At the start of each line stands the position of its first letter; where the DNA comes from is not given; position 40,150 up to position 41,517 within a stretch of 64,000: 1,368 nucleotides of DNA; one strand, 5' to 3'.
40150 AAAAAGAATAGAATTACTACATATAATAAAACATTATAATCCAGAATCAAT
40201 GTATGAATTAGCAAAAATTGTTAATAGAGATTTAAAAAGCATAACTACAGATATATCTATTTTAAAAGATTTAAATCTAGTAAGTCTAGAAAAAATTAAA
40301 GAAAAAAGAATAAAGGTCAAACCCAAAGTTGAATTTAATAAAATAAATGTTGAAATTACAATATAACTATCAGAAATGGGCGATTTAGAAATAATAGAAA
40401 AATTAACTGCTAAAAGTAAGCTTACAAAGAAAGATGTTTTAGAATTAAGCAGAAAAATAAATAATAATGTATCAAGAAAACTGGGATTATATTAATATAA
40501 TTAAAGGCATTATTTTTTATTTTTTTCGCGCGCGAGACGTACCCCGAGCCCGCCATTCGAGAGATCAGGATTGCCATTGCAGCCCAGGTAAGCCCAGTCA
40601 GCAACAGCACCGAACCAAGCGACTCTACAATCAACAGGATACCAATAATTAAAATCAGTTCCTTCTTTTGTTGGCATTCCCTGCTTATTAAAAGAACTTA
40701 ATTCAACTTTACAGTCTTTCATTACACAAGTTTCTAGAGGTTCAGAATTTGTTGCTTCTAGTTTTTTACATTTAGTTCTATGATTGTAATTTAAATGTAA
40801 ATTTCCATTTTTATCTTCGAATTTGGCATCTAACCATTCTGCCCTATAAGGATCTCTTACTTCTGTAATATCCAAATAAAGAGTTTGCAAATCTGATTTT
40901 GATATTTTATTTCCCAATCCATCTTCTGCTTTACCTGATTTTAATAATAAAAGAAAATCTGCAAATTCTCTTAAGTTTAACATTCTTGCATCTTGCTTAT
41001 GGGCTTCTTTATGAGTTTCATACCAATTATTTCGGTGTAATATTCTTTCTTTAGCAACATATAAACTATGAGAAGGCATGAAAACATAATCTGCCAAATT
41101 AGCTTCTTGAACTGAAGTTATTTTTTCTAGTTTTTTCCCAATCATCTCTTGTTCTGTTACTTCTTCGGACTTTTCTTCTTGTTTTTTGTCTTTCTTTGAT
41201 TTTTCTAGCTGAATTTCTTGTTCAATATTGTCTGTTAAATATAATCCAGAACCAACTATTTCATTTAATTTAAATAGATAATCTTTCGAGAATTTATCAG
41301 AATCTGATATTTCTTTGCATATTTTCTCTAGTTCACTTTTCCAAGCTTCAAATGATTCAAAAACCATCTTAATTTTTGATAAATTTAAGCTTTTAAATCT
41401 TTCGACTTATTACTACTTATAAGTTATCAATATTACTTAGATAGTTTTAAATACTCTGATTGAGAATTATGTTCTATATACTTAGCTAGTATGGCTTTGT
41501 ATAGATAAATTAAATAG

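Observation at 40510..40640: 130-bp GC-rich island at the 3' end of a gene in a ~30% GC genome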

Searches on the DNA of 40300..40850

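Call 9: search_rna_families(source=window, start=40300, end=40850, threshold=evalue, max_evalue=10)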
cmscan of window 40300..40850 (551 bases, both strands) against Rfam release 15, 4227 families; matches with E-value up to 10: 2.
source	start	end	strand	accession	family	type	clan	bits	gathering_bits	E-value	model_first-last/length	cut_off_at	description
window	40633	40689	+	RF02853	Ysr201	Gene; sRNA;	-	14.8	62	5.3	1-70/70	no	Yersinia sRNA 201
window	40395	40438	+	RF02089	CLRN1-AS1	Gene; lncRNA;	-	10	48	6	1-79/79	no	CLRN1 antisense RNA 1 conserved region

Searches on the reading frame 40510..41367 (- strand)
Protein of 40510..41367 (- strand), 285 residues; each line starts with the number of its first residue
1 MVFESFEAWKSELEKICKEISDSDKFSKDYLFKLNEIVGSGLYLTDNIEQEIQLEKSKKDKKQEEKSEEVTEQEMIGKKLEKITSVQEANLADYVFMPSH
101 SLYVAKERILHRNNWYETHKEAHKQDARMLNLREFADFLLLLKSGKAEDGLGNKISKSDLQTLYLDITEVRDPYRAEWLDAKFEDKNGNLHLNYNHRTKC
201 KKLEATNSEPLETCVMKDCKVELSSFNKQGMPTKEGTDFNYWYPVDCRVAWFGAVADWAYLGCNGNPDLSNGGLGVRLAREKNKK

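Call 7: search_protein_families(library=pfam, proteins=[window:40510-41367:-], max_evalue=1)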
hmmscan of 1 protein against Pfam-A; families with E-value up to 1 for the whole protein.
window:40510-41367:- (285 aa): 0 families

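Call 8: search_protein_families(library=ncbifam, proteins=[window:40510-41367:-], max_evalue=1)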
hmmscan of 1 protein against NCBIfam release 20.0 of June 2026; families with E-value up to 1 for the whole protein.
window:40510-41367:- (285 aa): 0 families

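Call 10: find_homologous_proteins(query=window:40510-41367:-, max_evalue=0.001)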
Query window:40510-41367:- (285 aa): 56 proteins with E <= 0.001 among 975 candidates.
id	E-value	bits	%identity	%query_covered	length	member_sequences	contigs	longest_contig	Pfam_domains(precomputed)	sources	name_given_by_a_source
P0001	6.0e-190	648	100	100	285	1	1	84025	-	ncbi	-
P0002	1.9e-97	344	72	76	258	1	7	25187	-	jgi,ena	-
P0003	2.4e-94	334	75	72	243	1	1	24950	-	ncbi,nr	ncbi:hypothetical protein HYX16_02810 [Candidatus Woesearchaeota archaeon]|nr:hypothetical protein [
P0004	5.6e-93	329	64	84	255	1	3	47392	-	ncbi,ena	-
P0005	1.3e-90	322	65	80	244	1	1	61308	-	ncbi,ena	-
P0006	1.4e-90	322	74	69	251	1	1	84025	-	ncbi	-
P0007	5.0e-89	316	71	71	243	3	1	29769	-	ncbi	-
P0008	1.1e-87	312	69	75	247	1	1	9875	-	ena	-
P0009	2.4e-84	301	68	71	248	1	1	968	-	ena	-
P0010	6.9e-84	300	65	74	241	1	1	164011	-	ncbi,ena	-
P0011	1.3e-81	292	66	71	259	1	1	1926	-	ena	-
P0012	1.6e-66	243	59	71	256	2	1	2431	-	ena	-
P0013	5.7e-66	241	51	83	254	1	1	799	-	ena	-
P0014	5.3e-61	225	55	69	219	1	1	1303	-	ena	-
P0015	8.6e-61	224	56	69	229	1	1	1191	-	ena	-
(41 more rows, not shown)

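Call 17: find_encoding_contigs(protein=P0006, flank=10000, max_places=4)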
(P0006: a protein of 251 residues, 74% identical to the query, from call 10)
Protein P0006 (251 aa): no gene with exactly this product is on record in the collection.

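Call 18: find_encoding_contigs(protein=P0001, flank=10000, max_places=4)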
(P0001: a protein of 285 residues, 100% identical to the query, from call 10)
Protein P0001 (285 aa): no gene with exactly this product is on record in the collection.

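Call 21: find_related_loci(query=P0001, collection=genome_contigs, flank=10000)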
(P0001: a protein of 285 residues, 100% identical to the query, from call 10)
Query P0001 (285 aa) in genome_contigs; peptide patterns used: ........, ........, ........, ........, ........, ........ (x = any residue, [..] = any of these).
132 stretches matched a pattern, but none encodes a relative of the query by tblastn (E <= 1e-3).

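Call 23: find_encoding_contigs(protein=P0002, flank=10000, max_places=3)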
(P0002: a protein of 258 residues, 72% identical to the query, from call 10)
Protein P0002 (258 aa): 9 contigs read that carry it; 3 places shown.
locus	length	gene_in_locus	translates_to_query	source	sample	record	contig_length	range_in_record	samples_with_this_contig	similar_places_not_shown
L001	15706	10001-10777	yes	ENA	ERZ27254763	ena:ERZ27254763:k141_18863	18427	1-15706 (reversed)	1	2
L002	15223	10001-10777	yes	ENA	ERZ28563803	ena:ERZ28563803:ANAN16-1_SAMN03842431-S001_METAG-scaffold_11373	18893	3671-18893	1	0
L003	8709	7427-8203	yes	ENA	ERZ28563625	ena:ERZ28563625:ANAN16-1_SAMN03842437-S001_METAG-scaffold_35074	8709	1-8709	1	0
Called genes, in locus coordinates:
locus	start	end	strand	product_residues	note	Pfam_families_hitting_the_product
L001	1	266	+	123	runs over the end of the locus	-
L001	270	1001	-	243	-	-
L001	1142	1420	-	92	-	PF01638:HxlR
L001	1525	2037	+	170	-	-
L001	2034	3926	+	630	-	-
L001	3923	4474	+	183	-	PF18902:DUF5658 (weak)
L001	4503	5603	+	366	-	PF00078:RVT_1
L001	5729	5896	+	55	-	-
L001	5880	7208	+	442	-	PF07728:AAA_5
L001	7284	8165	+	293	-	-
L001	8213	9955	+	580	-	-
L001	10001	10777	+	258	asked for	-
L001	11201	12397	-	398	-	-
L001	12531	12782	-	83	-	PF05016:ParE_toxin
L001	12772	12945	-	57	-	-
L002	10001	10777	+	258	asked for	-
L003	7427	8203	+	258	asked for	-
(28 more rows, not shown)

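Call 24: find_encoding_contigs(protein=P0004, flank=10000, max_places=3)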
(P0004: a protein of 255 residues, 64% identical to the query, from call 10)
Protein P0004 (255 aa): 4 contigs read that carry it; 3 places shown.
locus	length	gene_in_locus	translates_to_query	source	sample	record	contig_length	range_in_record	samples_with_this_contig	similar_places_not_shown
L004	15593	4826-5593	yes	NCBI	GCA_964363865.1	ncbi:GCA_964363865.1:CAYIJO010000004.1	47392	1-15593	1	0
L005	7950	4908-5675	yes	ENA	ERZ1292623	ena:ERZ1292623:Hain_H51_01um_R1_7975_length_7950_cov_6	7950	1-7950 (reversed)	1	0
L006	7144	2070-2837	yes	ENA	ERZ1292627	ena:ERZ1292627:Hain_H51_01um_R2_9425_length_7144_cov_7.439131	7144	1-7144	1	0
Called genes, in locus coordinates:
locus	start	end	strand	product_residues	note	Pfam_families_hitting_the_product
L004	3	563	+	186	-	?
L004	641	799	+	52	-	-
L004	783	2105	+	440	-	PF07728:AAA_5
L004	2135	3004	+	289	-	-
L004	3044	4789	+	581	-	-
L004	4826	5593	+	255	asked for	-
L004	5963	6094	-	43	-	-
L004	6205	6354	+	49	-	-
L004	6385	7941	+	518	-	PF01609:DDE_Tnp_1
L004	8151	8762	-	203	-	PF01209:Ubie_methyltran, PF01135:PCMT (weak), PF02353:CMAS, PF13489:Methyltransf_23, PF13847:Methyltransf_31, PF08241:Methyltransf_11, PF08242:Methyltransf_12, PF13649:Methyltransf_25, +4 more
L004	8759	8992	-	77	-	PF09851:SHOCT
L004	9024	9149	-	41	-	-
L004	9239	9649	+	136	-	PF03551:PadR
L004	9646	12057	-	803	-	PF00403:HMA, PF00122:E1-E2_ATPase, PF00702:Hydrolase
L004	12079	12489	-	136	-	PF07884:VKOR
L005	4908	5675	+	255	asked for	-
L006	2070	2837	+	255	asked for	-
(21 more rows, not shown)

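Call 35: search_solved_structures(query=A1, max_evalue=1, show_alignments=2)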
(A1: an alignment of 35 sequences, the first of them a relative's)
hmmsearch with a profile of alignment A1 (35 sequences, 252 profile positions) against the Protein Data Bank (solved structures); distinct sequences matched with E-value up to 1: 7.
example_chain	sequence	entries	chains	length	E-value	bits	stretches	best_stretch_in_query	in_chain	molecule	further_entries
8tm0_A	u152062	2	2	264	0.00026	23.7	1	57-105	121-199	NKG2-D type II integral membrane protein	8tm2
6u81_A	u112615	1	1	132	0.34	13.5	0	165-200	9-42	Double homeobox protein 4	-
6u82_A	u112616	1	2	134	0.34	13.5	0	165-200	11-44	Double homeobox protein 4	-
6e8c_A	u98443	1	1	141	0.38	13.3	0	165-200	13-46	Double homeobox protein 4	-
5zfw_A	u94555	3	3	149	0.46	13.1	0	164-200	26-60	Double homeobox protein 4-like protein 4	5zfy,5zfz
7dw5_A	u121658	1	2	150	0.46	13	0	164-200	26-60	Double homeobox protein 4-like protein 2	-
5z6z_A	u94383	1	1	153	0.49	13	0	164-200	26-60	Double homeobox protein 4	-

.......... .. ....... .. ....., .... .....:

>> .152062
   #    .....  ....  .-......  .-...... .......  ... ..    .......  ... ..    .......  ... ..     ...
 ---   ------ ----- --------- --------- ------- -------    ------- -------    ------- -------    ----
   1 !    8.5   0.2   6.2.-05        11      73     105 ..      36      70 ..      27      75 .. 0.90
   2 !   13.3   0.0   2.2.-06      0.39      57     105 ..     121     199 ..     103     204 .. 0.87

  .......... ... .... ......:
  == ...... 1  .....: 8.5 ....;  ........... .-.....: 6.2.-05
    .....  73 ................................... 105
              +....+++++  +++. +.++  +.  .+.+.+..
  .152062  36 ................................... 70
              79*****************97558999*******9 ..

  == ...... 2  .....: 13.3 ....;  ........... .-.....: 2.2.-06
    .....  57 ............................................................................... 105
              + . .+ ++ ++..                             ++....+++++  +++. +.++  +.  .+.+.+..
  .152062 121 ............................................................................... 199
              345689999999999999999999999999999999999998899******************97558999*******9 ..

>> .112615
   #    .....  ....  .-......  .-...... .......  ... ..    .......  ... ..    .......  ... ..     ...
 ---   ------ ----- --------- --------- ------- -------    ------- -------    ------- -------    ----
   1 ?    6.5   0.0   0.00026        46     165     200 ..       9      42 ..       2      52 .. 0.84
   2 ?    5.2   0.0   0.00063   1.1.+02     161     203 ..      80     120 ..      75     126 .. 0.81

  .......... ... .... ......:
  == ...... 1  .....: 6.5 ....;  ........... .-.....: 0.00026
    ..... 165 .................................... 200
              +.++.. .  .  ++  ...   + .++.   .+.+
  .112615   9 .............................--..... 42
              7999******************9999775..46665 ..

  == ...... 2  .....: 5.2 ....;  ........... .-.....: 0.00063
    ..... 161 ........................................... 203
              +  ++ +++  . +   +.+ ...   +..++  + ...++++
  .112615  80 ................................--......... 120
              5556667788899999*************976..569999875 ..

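Call 36: list_cluster_members(proteins=[P0001, P0006])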
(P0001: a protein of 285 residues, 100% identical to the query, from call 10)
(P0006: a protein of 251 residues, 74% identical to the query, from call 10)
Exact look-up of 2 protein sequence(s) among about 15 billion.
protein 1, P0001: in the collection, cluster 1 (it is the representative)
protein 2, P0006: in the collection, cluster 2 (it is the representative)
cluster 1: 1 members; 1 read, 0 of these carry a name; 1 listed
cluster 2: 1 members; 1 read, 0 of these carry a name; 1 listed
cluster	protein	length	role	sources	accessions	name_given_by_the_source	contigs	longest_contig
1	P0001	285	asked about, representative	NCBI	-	-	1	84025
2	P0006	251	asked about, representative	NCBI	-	-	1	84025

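Call 38: find_related_loci(query=A1, collection=metagenome_contigs, flank=10000)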
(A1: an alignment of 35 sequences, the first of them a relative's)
Query A1 (285 aa) in metagenome_contigs; peptide patterns used: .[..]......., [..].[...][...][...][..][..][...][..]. (x = any residue, [..] = any of these).
566 stretches matched a pattern; 319 encode a relative of the query (tblastn E <= 1e-3); the best 80 are kept; 78 distinct loci.
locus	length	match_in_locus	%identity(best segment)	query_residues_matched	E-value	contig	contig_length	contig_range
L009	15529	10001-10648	72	67-282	2e-102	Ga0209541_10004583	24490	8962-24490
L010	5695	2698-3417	64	43-282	2e-99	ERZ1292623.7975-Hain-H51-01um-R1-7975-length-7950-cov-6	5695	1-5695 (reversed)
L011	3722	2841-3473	59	80-282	8e-72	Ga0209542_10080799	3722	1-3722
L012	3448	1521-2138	48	74-277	4e-65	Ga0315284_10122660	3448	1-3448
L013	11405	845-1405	54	87-282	6e-65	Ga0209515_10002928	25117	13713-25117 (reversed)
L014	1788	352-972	52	64-280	3e-66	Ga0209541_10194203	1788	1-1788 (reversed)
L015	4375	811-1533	47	44-282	3e-63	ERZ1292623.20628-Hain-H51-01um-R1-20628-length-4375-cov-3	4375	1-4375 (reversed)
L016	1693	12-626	47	72-285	1e-60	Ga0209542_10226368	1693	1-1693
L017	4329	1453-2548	48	82-283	2e-57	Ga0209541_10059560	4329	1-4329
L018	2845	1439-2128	44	54-282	1e-56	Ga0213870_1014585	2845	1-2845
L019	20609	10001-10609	49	84-282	3e-56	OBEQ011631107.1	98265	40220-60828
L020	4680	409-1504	47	82-283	2e-55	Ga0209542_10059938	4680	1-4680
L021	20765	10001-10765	41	50-285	2e-51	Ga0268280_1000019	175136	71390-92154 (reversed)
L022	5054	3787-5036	49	84-285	3e-51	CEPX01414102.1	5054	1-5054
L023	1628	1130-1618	53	126-285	3e-51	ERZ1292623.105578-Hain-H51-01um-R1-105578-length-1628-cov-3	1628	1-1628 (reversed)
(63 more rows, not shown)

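Call 42: predict_structure(alignment_id=A1)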
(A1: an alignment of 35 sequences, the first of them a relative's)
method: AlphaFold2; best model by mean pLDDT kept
length: 285 residues; sequences in the alignment: 35
mean_pLDDT: 84.5   pTM: 0.71
mean pLDDT of the five models: 84.5, 83.5, 83.4, 82.6, 80.4
residues with pLDDT >= 90: 181; 70-90: 33; 50-70: 40; < 50: 31
segments of 3 or more residues with pLDDT < 50: 40-45, 62-85
pLDDT, mean of each block of 10 residues (from residue 1): 74 75 64 60 51 66 43 47 60 97 97 97 96 99 98 98 96 91 98 96 97 98 98 97 97 93 93 95 74
secondary structure, 60 per line:
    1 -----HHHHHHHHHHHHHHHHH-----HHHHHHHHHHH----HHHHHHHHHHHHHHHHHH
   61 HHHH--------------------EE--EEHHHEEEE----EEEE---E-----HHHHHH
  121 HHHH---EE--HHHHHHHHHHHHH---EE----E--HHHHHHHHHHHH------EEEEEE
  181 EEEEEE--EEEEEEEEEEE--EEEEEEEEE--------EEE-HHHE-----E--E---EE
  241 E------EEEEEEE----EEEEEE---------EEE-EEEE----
elements in order: H6-22 H28-38 H43-64 E94-97 E102-105 H115-124 H132-144 H157-168 E175-186 E189-199 E202-210 E219-221 E239-241 E248-254 E259-264 E274-276 E278-281

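Call 48: fold_search(model_id=the predicted structure, library=pdb)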
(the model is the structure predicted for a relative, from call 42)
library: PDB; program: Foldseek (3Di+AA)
matches with E <= 10: 615; with E <= 0.001: 0
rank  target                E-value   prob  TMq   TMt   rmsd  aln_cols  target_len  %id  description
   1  6tl7_A                1.6e-02  0.94  0.28  0.52   8.5       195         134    9  CRYSTAL STRUCTURE OF LECTIN-LIKE OX-LDL RECEPTOR 1 (P212121) (released 2020-07-22)
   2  1k9j_B                1.9e-02  0.91  0.27  0.50   7.5       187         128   10  Complex of DC-SIGNR and GlcNAc2Man3 (released 2001-12-21)
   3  2ox9_A                3.2e-02  0.95  0.30  0.58   8.8       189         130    7  Mouse Scavenger Receptor C-type Lectin carbohydrate-recognition domain. (released 2007-04-03)
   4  4s0u_B                3.2e-02  0.69  0.21  0.39   8.1       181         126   12  Crystal structure of NKG2D in complex with ULBP6 (released 2016-04-20)
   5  3vlg                  3.6e-02  0.85  0.26  0.52   9.5       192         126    8  Crystal structure of the W150A mutant LOX-1 CTLD showing impaired OxLDL binding (released 2012-04-18)
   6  6e7d_X                4.8e-02  0.91  0.28  0.57   5.4       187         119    9  Structure of the inhibitory NKR-P1B receptor bound to the host-encoded ligand, Clr-b (released 2018-10-24)
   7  3c22_D                4.8e-02  0.75  0.25  0.47   8.1       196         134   10  Crystal structure of the carbohydrate recognition domain of human Langerin (released 2009-01-27)
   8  6e7d_T                5.1e-02  0.98  0.32  0.68   5.2       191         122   11  Structure of the inhibitory NKR-P1B receptor bound to the host-encoded ligand, Clr-b (released 2018-10-24)
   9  6e7d_S                5.4e-02  0.98  0.32  0.67   5.3       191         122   12  Structure of the inhibitory NKR-P1B receptor bound to the host-encoded ligand, Clr-b (released 2018-10-24)
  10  7xmp                  5.4e-02  0.87  0.28  0.54   7.0       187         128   10  High resolution structure of lectin-like Ox-LDL receptor 1 in space group P 32 2 1 (released 2023-05-03)
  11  6tl9_A                5.4e-02  0.84  0.27  0.52   7.1       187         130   11  CRYSTAL STRUCTURE OF LECTIN-LIKE OX-LDL RECEPTOR 1 IN COMPLEX WITH BI-0115 (released 2020-07-22)
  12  4qkh_A                5.4e-02  0.72  0.23  0.46   8.8       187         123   10  Dimeric form of human LLT1, a ligand for NKR-P1 (released 2015-03-11)
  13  6e7d_R                6.1e-02  0.97  0.31  0.69   4.6       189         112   10  Structure of the inhibitory NKR-P1B receptor bound to the host-encoded ligand, Clr-b (released 2018-10-24)
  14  4ak8_B                6.1e-02  0.87  0.29  0.56   7.8       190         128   10  Structure of F241L mutant of langerin carbohydrate recognition domain. (released 2013-04-03)
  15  4qki_A                6.5e-02  0.72  0.24  0.48   9.1       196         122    9  Dimeric form of human LLT1, a ligand for NKR-P1 (released 2015-03-11)
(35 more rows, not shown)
